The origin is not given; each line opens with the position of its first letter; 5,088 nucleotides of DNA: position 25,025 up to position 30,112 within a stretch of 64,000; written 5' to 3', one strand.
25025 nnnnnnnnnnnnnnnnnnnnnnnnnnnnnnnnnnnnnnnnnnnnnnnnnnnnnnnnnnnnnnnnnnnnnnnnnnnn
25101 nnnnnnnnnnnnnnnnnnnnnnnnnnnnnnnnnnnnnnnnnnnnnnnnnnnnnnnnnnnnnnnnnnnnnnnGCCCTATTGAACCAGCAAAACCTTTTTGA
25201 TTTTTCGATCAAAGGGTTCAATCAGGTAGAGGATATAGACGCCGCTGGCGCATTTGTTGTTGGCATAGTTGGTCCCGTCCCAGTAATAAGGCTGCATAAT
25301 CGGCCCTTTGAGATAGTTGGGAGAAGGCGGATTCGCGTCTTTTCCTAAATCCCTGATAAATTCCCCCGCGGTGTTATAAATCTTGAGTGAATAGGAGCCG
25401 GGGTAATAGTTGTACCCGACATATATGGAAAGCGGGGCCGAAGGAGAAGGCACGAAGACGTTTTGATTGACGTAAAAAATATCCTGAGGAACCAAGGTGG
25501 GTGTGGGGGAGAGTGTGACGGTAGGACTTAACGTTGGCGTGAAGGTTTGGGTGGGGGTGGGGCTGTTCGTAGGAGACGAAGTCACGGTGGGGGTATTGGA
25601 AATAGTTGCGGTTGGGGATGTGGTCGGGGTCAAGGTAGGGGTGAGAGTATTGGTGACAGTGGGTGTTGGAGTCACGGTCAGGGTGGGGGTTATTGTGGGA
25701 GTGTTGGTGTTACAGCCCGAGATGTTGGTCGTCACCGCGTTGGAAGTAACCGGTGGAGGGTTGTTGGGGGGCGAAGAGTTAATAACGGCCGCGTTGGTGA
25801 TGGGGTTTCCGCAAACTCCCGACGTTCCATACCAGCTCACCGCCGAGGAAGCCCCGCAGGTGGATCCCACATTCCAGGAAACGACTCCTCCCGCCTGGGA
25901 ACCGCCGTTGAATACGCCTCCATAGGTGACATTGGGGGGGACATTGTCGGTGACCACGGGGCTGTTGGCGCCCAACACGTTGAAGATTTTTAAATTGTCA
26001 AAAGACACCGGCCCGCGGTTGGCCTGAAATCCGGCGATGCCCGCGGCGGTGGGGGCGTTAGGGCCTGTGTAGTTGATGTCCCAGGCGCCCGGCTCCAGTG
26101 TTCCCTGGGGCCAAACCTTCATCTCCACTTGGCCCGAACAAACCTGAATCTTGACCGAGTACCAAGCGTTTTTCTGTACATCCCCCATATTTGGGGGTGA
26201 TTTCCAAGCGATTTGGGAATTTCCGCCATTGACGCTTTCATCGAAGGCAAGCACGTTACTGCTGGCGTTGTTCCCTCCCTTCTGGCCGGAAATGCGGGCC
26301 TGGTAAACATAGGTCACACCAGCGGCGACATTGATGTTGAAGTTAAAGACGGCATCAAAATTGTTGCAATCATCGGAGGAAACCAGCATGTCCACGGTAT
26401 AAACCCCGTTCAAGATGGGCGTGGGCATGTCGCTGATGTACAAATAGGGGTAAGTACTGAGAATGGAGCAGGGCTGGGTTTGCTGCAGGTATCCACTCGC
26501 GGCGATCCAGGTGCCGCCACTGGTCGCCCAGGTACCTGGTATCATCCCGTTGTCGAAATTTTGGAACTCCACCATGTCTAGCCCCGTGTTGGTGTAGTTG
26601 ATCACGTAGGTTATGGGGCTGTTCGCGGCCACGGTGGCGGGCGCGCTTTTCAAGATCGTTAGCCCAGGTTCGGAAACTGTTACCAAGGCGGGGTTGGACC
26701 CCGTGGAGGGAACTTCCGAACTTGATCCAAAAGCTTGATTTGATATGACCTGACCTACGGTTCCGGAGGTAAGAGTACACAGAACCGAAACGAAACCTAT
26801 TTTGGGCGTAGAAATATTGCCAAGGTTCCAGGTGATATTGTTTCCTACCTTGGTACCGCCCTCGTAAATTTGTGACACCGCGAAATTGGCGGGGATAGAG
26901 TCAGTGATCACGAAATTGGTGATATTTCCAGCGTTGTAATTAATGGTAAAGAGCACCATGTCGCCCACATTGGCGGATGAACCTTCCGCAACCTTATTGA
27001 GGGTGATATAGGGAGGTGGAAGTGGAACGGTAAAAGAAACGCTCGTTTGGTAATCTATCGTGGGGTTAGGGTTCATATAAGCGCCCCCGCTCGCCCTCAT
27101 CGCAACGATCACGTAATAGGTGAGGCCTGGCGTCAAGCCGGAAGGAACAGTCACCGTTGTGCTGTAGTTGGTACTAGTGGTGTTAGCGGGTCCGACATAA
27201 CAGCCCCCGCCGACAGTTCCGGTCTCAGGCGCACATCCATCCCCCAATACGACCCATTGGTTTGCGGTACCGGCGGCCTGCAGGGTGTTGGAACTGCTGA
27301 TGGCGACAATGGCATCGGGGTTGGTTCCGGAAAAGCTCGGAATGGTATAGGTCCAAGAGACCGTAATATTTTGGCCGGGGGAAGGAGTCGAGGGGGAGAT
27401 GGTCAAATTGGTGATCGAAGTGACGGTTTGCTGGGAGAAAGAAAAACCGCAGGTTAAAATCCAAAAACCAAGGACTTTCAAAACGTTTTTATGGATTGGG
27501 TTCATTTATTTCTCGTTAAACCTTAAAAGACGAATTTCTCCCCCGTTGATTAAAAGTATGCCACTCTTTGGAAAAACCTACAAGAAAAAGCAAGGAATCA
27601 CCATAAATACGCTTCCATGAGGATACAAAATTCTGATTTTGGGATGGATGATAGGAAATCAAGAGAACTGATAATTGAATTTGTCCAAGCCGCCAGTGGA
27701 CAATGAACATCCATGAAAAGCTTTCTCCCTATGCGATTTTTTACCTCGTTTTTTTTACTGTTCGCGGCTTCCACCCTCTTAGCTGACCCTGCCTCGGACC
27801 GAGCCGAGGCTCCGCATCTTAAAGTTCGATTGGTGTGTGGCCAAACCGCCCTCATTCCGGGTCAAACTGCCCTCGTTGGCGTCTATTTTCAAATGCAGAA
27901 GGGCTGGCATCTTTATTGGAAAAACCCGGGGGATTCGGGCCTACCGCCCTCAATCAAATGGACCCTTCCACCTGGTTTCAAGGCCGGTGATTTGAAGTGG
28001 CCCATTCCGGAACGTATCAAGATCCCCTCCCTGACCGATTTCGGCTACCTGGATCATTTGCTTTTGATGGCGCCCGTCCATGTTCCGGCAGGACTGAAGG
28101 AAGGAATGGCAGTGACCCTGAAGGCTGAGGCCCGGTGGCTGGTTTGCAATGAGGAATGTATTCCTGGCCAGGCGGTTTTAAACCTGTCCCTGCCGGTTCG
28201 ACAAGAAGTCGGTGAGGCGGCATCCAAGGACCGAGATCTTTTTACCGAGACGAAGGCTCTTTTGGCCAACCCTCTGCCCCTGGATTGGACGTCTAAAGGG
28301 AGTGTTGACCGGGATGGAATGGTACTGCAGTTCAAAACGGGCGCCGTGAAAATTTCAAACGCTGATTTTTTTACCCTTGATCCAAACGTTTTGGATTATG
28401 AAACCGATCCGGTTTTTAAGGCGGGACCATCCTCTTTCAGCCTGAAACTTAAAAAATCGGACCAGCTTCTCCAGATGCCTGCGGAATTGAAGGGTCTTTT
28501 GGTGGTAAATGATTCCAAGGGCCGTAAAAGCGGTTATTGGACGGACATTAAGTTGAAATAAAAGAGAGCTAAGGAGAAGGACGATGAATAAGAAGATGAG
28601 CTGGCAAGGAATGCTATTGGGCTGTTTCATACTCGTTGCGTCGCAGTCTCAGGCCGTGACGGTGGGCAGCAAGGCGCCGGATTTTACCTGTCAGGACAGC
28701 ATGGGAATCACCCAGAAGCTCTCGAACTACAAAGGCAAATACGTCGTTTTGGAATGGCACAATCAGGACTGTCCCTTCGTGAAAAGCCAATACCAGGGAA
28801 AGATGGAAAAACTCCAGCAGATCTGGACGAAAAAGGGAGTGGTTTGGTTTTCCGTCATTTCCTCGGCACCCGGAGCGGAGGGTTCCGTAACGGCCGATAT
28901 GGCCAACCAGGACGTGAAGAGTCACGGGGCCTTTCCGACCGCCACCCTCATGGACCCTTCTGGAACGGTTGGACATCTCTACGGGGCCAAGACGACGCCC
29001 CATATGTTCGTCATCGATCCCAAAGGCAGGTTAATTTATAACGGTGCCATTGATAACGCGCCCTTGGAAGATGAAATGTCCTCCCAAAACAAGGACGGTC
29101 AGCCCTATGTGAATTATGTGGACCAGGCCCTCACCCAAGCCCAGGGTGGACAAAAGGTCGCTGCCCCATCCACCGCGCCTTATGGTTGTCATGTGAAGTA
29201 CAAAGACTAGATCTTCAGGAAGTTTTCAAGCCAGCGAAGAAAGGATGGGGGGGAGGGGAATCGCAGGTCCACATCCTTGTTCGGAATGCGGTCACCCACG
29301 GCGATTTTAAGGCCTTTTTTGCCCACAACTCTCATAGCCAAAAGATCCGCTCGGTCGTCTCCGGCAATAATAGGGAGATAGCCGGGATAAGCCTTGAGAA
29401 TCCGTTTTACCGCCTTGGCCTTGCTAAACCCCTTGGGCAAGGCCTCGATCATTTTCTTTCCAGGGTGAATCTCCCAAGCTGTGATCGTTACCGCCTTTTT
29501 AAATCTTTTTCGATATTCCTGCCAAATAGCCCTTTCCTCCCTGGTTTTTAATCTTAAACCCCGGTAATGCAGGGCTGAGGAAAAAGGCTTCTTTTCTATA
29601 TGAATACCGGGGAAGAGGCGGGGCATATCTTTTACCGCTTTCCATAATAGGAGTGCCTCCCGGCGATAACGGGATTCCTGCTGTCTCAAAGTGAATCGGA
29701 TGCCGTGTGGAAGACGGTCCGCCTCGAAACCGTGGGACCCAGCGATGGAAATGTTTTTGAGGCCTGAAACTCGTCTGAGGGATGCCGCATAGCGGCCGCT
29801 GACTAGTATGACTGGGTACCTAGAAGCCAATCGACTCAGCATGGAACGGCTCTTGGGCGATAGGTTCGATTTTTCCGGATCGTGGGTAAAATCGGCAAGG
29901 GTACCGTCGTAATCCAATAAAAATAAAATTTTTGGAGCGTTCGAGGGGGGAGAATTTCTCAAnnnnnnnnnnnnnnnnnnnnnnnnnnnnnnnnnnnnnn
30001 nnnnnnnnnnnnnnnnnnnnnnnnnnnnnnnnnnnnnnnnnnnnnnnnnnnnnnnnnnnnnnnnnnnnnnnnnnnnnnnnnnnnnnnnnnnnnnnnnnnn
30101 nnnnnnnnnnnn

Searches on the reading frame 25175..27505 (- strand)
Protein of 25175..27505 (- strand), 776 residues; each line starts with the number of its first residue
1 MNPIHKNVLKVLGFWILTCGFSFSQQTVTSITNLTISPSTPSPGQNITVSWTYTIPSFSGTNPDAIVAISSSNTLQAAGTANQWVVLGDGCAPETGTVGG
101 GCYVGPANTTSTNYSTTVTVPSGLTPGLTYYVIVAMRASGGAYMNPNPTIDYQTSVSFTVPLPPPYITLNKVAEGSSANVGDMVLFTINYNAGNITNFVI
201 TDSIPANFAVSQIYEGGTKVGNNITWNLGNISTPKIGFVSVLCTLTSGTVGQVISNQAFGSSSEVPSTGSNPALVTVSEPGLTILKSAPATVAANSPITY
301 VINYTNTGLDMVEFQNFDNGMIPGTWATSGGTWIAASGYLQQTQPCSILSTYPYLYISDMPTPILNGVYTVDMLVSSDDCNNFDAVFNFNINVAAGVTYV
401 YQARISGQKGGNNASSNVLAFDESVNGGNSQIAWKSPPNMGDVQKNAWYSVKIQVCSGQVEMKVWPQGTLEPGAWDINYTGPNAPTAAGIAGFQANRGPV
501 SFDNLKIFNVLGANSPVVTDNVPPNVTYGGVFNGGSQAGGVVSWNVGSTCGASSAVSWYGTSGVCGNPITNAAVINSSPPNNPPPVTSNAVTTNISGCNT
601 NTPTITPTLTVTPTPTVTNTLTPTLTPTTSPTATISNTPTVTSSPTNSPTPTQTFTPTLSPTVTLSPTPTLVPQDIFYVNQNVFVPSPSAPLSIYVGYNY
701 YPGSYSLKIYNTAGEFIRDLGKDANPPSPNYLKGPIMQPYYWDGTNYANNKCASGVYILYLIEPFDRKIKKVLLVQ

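Call 7: search_protein_families(library=pfam, proteins=[window:25175-27505:-], max_evalue=0.0001)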
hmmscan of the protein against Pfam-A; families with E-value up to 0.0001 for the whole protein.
window:25175-27505:- (776 aa): 0 families

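Call 43: search_protein_families(library=ncbifam, proteins=[window:25175-27505:-], max_evalue=0.001)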
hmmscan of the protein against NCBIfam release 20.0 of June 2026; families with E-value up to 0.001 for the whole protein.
window:25175-27505:- (776 aa): 1 family
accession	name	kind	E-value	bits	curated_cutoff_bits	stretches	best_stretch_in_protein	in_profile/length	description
TIGR01451.2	B_ant_repeat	repeat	0.00046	20.1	24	1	171-208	1-41/53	DUF11 type repeat protein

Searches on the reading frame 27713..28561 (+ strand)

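Call 7: search_protein_families(library=pfam, proteins=[window:27713-28561:+], max_evalue=0.0001)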
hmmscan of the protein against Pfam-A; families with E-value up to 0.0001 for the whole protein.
window:27713-28561:+ (282 aa): 1 family
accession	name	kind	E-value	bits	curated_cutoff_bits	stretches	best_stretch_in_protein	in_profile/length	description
PF11412.14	DsbD_N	-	1.1e-19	71.1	25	1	48-156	15-114/119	Thiol:disulfide interchange protein DsbD, N-terminal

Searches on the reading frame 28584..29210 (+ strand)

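Call 7: search_protein_families(library=pfam, proteins=[window:28584-29210:+], max_evalue=0.0001)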
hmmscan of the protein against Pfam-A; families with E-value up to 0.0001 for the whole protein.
window:28584-29210:+ (208 aa): 2 families
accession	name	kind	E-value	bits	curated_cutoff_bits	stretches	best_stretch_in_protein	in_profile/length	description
PF00578.27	AhpC-TSA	-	9.9e-16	58.3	26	1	27-152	1-123/124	AhpC/TSA family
PF08534.16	Redoxin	-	2.1e-14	54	26.6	1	27-158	2-136/148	Redoxin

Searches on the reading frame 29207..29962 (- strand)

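Call 7: search_protein_families(library=pfam, proteins=[window:29207-29962:-], max_evalue=0.0001)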
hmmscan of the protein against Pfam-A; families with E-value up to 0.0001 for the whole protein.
window:29207-29962:- (251 aa): 2 families
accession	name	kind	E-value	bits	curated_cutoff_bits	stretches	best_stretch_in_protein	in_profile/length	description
PF02358.22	Trehalose_PPase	-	1.9e-28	99.6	27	1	15-216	1-206/235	Trehalose-phosphatase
PF08282.18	Hydrolase_3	-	1.5e-06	28.6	20.9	0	142-213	149-222/255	haloacid dehalogenase-like hydrolase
